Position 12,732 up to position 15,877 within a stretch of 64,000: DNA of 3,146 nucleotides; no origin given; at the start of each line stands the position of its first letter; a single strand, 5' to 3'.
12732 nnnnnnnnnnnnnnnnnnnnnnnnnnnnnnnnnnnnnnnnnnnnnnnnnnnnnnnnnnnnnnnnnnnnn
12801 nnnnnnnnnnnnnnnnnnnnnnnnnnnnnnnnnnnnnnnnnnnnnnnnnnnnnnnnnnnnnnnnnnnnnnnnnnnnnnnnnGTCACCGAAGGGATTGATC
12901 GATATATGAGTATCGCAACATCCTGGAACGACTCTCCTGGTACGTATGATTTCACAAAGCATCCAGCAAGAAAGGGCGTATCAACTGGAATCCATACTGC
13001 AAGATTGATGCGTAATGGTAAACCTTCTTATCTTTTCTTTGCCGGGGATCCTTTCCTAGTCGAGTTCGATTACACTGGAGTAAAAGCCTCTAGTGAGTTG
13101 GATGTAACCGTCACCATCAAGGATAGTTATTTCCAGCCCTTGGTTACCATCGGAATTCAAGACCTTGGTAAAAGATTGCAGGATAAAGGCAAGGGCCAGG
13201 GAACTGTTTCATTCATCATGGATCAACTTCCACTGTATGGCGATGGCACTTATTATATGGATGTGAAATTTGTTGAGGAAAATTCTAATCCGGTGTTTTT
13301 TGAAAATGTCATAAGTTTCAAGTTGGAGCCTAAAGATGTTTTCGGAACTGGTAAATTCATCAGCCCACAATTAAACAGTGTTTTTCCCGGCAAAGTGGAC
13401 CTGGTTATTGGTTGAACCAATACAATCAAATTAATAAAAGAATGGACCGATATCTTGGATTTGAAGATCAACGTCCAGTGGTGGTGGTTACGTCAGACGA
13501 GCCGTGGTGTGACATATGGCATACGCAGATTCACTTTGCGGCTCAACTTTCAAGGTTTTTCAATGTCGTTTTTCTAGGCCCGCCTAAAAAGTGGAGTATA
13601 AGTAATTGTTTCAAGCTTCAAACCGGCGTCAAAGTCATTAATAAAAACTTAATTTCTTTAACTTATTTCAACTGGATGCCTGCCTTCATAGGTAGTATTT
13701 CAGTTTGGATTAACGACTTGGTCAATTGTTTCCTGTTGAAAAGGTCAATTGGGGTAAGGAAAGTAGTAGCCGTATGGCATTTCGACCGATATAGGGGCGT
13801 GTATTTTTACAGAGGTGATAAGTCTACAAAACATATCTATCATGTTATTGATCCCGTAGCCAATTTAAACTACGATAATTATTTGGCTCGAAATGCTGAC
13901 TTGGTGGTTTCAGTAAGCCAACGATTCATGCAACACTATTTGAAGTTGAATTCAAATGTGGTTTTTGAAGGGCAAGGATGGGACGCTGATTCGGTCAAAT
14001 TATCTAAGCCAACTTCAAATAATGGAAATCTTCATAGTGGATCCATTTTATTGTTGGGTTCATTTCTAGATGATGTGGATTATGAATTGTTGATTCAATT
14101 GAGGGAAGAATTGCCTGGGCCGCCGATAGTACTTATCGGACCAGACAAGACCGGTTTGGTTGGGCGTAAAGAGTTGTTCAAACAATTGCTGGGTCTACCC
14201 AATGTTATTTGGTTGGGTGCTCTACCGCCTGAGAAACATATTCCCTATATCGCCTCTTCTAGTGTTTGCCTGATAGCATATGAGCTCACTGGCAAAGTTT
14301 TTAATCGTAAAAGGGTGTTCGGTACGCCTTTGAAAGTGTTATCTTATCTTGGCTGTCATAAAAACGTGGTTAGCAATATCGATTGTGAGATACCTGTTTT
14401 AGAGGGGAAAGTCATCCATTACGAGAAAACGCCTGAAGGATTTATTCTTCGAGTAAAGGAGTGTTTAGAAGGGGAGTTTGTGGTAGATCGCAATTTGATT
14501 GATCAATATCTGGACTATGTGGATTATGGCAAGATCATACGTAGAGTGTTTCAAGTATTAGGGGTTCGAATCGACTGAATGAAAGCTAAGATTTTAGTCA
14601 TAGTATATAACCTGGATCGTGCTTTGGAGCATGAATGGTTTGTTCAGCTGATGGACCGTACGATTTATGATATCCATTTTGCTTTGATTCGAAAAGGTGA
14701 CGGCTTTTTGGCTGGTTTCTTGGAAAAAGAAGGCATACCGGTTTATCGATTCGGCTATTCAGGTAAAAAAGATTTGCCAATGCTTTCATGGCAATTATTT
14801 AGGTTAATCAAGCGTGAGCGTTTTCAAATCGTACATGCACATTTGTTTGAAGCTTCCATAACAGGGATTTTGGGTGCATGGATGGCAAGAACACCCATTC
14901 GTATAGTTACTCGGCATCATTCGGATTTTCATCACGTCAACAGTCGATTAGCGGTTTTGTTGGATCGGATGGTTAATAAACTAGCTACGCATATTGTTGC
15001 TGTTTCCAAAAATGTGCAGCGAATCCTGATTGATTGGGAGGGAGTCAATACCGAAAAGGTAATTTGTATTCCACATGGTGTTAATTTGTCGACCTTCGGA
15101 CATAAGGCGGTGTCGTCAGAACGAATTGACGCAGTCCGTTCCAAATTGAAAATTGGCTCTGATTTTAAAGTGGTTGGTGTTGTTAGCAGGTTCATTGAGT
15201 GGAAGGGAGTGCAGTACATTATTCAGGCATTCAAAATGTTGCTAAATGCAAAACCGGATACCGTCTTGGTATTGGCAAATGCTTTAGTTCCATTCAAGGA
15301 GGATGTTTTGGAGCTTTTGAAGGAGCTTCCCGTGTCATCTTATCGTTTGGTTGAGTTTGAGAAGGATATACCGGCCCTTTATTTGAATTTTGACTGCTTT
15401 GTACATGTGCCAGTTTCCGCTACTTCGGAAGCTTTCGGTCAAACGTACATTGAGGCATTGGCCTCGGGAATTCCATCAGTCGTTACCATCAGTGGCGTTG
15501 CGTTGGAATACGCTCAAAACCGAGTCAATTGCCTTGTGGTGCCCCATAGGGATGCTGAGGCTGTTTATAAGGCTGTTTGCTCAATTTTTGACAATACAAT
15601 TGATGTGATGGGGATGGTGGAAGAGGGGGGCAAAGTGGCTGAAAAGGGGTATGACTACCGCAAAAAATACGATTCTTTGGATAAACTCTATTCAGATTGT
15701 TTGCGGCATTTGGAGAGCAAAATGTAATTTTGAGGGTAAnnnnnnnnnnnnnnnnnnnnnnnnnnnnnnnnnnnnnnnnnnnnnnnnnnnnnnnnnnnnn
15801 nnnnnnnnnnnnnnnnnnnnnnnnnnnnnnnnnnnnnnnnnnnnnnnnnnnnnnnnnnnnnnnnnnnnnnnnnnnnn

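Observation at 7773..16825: ABC-transporter-dependent glycan locus with Wzt C-terminal recognition domain, AsnB-like amidotransferase and an unassigned 449-aa polytopic membrane protein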

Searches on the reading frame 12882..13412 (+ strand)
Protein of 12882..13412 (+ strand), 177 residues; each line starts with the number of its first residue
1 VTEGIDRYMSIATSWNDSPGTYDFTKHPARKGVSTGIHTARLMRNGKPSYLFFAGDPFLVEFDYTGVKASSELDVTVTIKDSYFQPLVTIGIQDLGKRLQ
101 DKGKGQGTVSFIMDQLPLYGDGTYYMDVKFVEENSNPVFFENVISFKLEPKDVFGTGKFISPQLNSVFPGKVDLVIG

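Call 12: search_protein_families(library=pfam, proteins=[window:12912-13412:+], max_evalue=10)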
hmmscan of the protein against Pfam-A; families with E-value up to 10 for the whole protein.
window:12912-13412:+ (167 aa): 1 family
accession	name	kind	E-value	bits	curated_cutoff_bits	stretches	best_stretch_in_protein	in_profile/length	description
PF14524.12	Wzt_C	-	4.5e-07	30.4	30.4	1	27-137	12-128/143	Wzt C-terminal domain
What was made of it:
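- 12912..13412 (+): Wzt C-terminal carbohydrate-binding domain (about 167 aa). Pfam Wzt_C 30.4 bits, equal to the gathering score, on the isolated domain (call 12).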

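Call 27: search_solved_structures(query=window:12912-13412:+, max_evalue=10, show_alignments=2)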
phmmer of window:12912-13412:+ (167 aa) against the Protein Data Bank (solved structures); distinct sequences matched with E-value up to 10: 0.

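Call 62: find_homologous_proteins(query=window:12882-13412:+, max_evalue=0.001)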
Query window:12882-13412:+ (177 aa): 1 proteins with E <= 0.001 among 16 candidates.
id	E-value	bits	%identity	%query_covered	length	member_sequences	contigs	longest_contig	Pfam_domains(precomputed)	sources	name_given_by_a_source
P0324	4.8e-93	328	81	98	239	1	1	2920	-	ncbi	ncbi:MAG: hypothetical protein ACKOYC_00330, partial [Bacteroidota bacterium]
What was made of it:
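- Tried and rejected: One relative only (call 62).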

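Call 70: predict_structure(alignment_id=A4)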
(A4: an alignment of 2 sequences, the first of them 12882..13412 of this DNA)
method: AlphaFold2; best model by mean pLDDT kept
length: 177 residues; sequences in the alignment: 2
mean_pLDDT: 46.8   pTM: 0.46
mean pLDDT of the five models: 46.8, 39.3, 37.5, 36.2, 29.0
residues with pLDDT >= 90: 0; 70-90: 0; 50-70: 75; < 50: 102
segments of 3 or more residues with pLDDT < 50: 1-6, 19-29, 53-55, 81-103, 116-121, 131-177
pLDDT, mean of each block of 10 residues (from residue 1): 45 54 41 53 54 54 58 56 42 40 50 50 53 42 43 36 36 33
secondary structure, 60 per line:
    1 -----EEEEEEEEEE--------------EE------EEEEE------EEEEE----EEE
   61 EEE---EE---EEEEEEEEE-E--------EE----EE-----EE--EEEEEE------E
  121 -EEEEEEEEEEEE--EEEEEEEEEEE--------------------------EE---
elements in order: E6-15 E38-42 E49-53 E58-63 E72-80 E108-113 E122-133 E136-146

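Call 72: fold_search(model_id=the predicted structure, library=pdb)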
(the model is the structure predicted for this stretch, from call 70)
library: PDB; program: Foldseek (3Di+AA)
matches with E <= 10: 558; with E <= 0.001: 0
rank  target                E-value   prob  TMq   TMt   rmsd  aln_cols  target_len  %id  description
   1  3pnr_B                3.6e-01  0.12  0.20  0.26   9.6       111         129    7  Structure of PbICP-C in complex with falcipain-2 (released 2011-07-27)
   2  7zra_F                4.5e-01  0.06  0.14  0.19  17.9       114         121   18  Crystal structure of E.coli LexA in complex with nanobody NbSOS1(Nb14497) (released 2022-10-26)
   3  6fpv_A                5.6e-01  0.03  0.13  0.15  18.4       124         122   14  A llama-derived JBP1-targeting nanobody (released 2018-10-31)
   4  1zgp_A                5.6e-01  0.02  0.13  0.11  17.3       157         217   11  Crystal Structure of the Discosoma Red Fluorescent Protein (DsRed) Variant K70M (released 2005-08-02)
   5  3jwd_C                5.9e-01  0.02  0.09  0.09  20.1       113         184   15  Structure of HIV-1 gp120 with gp41-Interactive Region: Layered Architecture and Basis of Conformational Mobility (released 2009-12-29)
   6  9hbp_H                6.2e-01  0.05  0.15  0.19  16.9       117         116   16  Cryo-EM structure of the canine distemper virus tetrameric attachment H glycoprotein in complex with two different Nan (released 2026-01-21)
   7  5exc_bb               6.2e-01  0.04  0.17  0.18  17.0       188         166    6  Photoconverted red fluorescent protein DendRFP (released 2016-08-03)
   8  6sqh_B                6.6e-01  0.06  0.18  0.11  18.0       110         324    7  Crystal structure of mouse PRMT6 with partial C-terminal TEV cleavage site (released 2020-09-30)
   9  7nud_A                7.3e-01  0.06  0.18  0.11  16.3       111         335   10  Crystal structure of mouse PRMT6 in complex with inhibitor EML734 (released 2022-03-23)
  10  9pv5_A                7.3e-01  0.04  0.13  0.16  16.0       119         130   14  10E8-GT10.2 immunogen in complex with Rhesus macaque Fab W3-05 and mouse Fab W6-03 (released 2025-12-10)
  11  6fpv_B                7.3e-01  0.03  0.12  0.15  18.0       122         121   13  A llama-derived JBP1-targeting nanobody (released 2018-10-31)
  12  4c05                  7.7e-01  0.06  0.17  0.11  15.6       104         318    9  Crystal structure of M. musculus protein arginine methyltransferase PRMT6 with SAH (released 2014-07-30)
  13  7nue_A                7.7e-01  0.05  0.17  0.10  18.3       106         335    8  Crystal structure of mouse PRMT6 in complex with inhibitor EML736 (released 2022-03-23)
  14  9eru_C                7.7e-01  0.04  0.13  0.16  18.4       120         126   12  Mouse CNPase catalytic domain with nanobody 7E (released 2024-12-25)
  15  7dkj_C                8.1e-01  0.05  0.16  0.16  16.4       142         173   12  Hemagglutinin Influenza A virus (A/Okuda/1957(H2N2) bound with a neutralizing antibody (released 2021-11-24)
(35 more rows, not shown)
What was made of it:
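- On Wzt_C carbohydrate-binding domain (PF14524): The AF2 model is all-beta but has pLDDT 47 (call 70), and the Foldseek hits were meaningless (call 72).
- Tried and rejected: The resulting AF2 model was poor (pLDDT 47, call 70) and its Foldseek hits were meaningless (call 72).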

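Call 74: search_solved_structures(query=A5, max_evalue=10, show_alignments=2)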
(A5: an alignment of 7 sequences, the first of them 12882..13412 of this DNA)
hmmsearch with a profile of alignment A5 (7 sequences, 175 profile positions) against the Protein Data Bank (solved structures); distinct sequences matched with E-value up to 10: 6.
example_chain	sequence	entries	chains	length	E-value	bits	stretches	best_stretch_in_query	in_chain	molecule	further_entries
8dky_A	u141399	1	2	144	1.2e-05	28.5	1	28-147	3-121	ABC transporter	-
7k2t_A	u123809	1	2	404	1.4e-05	28.2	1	22-147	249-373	ABC transporter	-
8dku_A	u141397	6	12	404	1.4e-05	28.2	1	22-147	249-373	ABC transporter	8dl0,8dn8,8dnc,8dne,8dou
6o14_A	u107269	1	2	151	1.7e-05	28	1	28-147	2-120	ABC transporter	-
2ywy_A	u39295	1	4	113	0.14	15.2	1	94-137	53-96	new antigen receptor variable domain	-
7lfb_H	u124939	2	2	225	1.2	12.2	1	13-127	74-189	Fab 7D6 heavy chain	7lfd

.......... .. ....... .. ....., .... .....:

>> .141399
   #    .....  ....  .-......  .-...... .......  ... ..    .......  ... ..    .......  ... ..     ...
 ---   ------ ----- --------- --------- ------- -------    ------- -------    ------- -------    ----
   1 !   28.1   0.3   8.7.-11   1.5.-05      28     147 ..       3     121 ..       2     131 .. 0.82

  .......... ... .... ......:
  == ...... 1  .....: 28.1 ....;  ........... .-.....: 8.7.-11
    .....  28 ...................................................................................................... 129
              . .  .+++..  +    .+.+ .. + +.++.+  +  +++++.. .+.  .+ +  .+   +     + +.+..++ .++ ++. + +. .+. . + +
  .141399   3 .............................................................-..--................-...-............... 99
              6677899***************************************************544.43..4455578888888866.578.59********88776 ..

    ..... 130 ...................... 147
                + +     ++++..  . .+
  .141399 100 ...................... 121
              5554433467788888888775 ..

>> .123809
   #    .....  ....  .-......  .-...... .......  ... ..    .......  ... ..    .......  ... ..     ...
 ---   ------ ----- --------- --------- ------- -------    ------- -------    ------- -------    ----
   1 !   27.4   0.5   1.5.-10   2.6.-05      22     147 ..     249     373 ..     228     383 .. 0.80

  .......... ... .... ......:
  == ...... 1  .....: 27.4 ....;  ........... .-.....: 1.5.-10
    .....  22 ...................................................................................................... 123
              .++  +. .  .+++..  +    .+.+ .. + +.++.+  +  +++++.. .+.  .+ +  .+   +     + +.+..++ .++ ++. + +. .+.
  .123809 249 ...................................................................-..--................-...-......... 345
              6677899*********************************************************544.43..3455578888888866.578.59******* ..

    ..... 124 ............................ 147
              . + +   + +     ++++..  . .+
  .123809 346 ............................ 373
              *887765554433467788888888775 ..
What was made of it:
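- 12912..13412 (+): A domain-only profile hits A. aeolicus CBD structures 8dky/6o14 at 1.2e-5 to 1.7e-5 over 120 residues (call 74).
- On Wzt_C carbohydrate-binding domain (PF14524): A domain-only profile hits 8dky, 6o14, 7k2t and 8dku at 1.2e-5 to 1.7e-5 over about 120 residues (call 74).
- Tried and rejected: A profile search of PDB sequences worked instead (call 74).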

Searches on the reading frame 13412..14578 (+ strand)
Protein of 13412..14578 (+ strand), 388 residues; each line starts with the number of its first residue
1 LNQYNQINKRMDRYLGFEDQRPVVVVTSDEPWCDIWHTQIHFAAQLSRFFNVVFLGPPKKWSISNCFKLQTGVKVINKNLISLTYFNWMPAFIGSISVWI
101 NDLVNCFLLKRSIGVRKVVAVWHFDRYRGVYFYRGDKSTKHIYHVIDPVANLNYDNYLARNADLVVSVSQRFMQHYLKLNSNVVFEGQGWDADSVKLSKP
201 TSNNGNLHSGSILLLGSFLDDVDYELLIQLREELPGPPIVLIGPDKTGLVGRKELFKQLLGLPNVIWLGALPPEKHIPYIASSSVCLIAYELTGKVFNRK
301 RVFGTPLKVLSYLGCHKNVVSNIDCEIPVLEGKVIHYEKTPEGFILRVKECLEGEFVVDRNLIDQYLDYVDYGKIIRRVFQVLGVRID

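Call 3: search_protein_families(library=pfam, proteins=[window:13412-14578:+], max_evalue=0.01)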
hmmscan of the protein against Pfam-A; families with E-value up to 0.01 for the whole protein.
window:13412-14578:+ (388 aa): 0 families

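Call 4: search_protein_families(library=ncbifam, proteins=[window:13412-14578:+], max_evalue=0.01)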
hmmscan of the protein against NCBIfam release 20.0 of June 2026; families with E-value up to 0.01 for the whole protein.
window:13412-14578:+ (388 aa): 1 family
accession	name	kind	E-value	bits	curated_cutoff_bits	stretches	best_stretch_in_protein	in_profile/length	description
NF047676.1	TeichurnBiosyTuaH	equivalog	8.4e-09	34.8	550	1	210-321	214-318/384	teichuronic acid biosynthesis protein TuaH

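Call 12: search_protein_families(library=pfam, proteins=[window:13412-14575:+], max_evalue=10)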
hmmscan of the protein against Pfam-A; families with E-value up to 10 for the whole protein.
window:13412-14575:+ (388 aa): 1 family
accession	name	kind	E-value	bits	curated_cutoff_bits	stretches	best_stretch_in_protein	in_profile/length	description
PF13692.12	Glyco_trans_1_4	-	0.015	16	27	1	250-326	39-110/142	Glycosyl transferases group 1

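Call 38: find_homologous_proteins(query=window:13412-14575:+)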
Query window:13412-14575:+ (388 aa): 55 proteins with E <= 0.001 among 2527 candidates.
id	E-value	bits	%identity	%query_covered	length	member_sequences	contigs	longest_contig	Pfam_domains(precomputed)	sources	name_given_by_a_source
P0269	6.3e-253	857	98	97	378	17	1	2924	-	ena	-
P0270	2.6e-212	723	80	97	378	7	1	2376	-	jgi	jgi:hypothetical protein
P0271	1.7e-197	674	76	97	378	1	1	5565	-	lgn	-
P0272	3.0e-191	654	74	97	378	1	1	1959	-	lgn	-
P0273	1.1e-190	652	74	97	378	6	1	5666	-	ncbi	ncbi:MAG: hypothetical protein ACKO0X_04495 [Bacteroidota bacterium]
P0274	5.8e-189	646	73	97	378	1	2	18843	-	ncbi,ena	-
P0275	9.4e-189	646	73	97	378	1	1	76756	-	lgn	-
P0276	1.1e-133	464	56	97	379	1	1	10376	-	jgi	jgi:hypothetical protein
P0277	3.6e-131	456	56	96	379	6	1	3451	-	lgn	-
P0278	1.2e-127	444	52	97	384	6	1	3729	PF13692.13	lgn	-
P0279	3.0e-114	400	51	94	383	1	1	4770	PF13692.13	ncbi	-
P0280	1.2e-113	398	51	94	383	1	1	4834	PF13692.13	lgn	-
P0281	6.4e-109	383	49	94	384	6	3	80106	PF00534.27,PF13692.13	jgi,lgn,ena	jgi:glycosyltransferase involved in cell wall biosynthesis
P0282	2.7e-91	325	42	93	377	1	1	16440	-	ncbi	-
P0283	1.0e-88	316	43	93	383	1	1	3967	PF13692.13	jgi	jgi:glycosyltransferase involved in cell wall biosynthesis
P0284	1.2e-87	313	49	81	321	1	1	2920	PF13692.13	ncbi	ncbi:MAG: glycosyltransferase [Bacteroidota bacterium]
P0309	2.5e-77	279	55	63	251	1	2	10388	PF13692.13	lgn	-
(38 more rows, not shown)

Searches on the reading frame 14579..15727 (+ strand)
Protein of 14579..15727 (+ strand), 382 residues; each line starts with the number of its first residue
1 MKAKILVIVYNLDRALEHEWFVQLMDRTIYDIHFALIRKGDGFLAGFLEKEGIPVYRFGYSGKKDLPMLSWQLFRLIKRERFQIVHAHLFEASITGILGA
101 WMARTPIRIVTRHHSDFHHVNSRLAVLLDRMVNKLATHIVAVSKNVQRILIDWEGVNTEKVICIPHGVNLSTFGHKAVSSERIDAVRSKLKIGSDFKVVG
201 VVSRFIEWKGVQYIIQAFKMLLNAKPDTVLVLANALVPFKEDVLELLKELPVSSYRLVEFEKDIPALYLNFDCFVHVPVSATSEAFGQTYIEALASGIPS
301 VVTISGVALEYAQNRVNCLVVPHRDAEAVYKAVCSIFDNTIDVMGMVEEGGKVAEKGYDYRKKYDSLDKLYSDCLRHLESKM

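Call 3: search_protein_families(library=pfam, proteins=[window:14579-15727:+], max_evalue=0.01)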
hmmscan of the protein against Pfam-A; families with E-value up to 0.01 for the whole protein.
window:14579-15727:+ (382 aa): 5 families
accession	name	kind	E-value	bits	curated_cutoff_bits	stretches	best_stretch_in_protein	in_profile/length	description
PF00534.26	Glycos_transf_1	-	1.5e-19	70.6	26.4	1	185-341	4-160/172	Glycosyl transferases group 1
PF13439.12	Glyco_transf_4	-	6.4e-18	65.8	28.5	1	52-171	43-169/170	Glycosyltransferase Family 4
PF13692.12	Glyco_trans_1_4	-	5.1e-16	59.7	27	1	197-339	2-142/142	Glycosyl transferases group 1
PF13579.12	Glyco_trans_4_4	-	3.6e-14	53.8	29.7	1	46-166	32-157/158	Glycosyl transferase 4-like domain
PF13477.12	Glyco_trans_4_2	-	0.0002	22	23.4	1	29-128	24-121/139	Glycosyl transferase 4-like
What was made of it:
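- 14579..15727 (+): GT4 glycosyltransferase. Glycos_transf_1 1.5e-19 and Glyco_transf_4 6.4e-18 (call 3).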

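Call 4: search_protein_families(library=ncbifam, proteins=[window:14579-15727:+], max_evalue=0.01)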
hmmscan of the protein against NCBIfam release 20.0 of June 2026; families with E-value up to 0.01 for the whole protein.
window:14579-15727:+ (382 aa): 29 families (the best 25 are shown)
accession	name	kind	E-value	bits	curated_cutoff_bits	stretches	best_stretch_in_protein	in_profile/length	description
TIGR03088.1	stp2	hypoth_equivalog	4.4e-29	101.7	409.05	1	8-374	7-373/374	TIGR03088 family PEP-CTERM/XrtA system glycosyltransferase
TIGR04047.1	MSMEG_0565_glyc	hypoth_equivalog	3.8e-15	55.8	259.85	1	80-340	85-342/373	MSMEG_0565 family glycosyltransferase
TIGR03999.1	thiol_BshA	equivalog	1.3e-14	54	273.7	1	69-375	72-374/375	N-acetyl-alpha-D-glucosaminyl L-malate synthase BshA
NF049988.1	MGlcDAGSynMgs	equivalog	3.9e-14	52.8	400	1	121-381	140-394/398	alpha-monoglucosyldiacylglycerol synthase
TIGR04157.1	glyco_rSAM_CFB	subfamily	8.2e-14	51.4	400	1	130-233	164-264/406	TIGR04157 family glycosyltransferase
NF053787.1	GlcN_PG_synth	equivalog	8.3e-13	47.9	480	1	107-373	107-358/361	N-acetylglucosaminyl phosphatidylglycerol synthase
NF047684.1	TeichurnBiosyTuaC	equivalog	2.4e-12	46.5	550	1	82-374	109-389/391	teichuronic acid biosynthesis protein TuaC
TIGR03449.1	mycothiol_MshA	equivalog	6.8e-12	45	462.5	1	125-375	154-404/406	D-inositol-3-phosphate glycosyltransferase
TIGR04063.1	stp3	hypoth_equivalog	2e-10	40.1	442.05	1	119-253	141-269/397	TIGR04063 family PEP-CTERM/XrtA system glycosyltransferase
TIGR02149.1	glgA_Coryne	subfamily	2.1e-10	40.3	302.4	1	78-339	80-351/391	glycogen synthase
TIGR02472.1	sucr_P_syn_N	equivalog_domain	9.6e-09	34.6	576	1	136-359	186-426/439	sucrose-phosphate synthase, putative, glycosyltransferase domain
NF041876.1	EPS_EpsE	equivalog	1.2e-08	34.6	400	1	156-362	183-384/389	exopolysaccharide biosynthesis GT4 family glycosyltransferase EpsE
NF011726.0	PRK15179.1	equivalog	1.8e-08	33.2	733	1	82-375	401-688/694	Vi polysaccharide biosynthesis protein TviE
NF007640.0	PRK10307.1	subfamily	5.2e-07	28.9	276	1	122-362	158-395/411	WcaI family glycosyltransferase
NF041139.1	TreT_Thcocales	equivalog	8.9e-07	28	775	1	110-236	149-269/412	trehalose synthase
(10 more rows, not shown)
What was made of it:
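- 14579..15727 (+): Best NCBIfam match is stp2 TIGR03088 at 102 bits, far below its cut-off (call 4).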
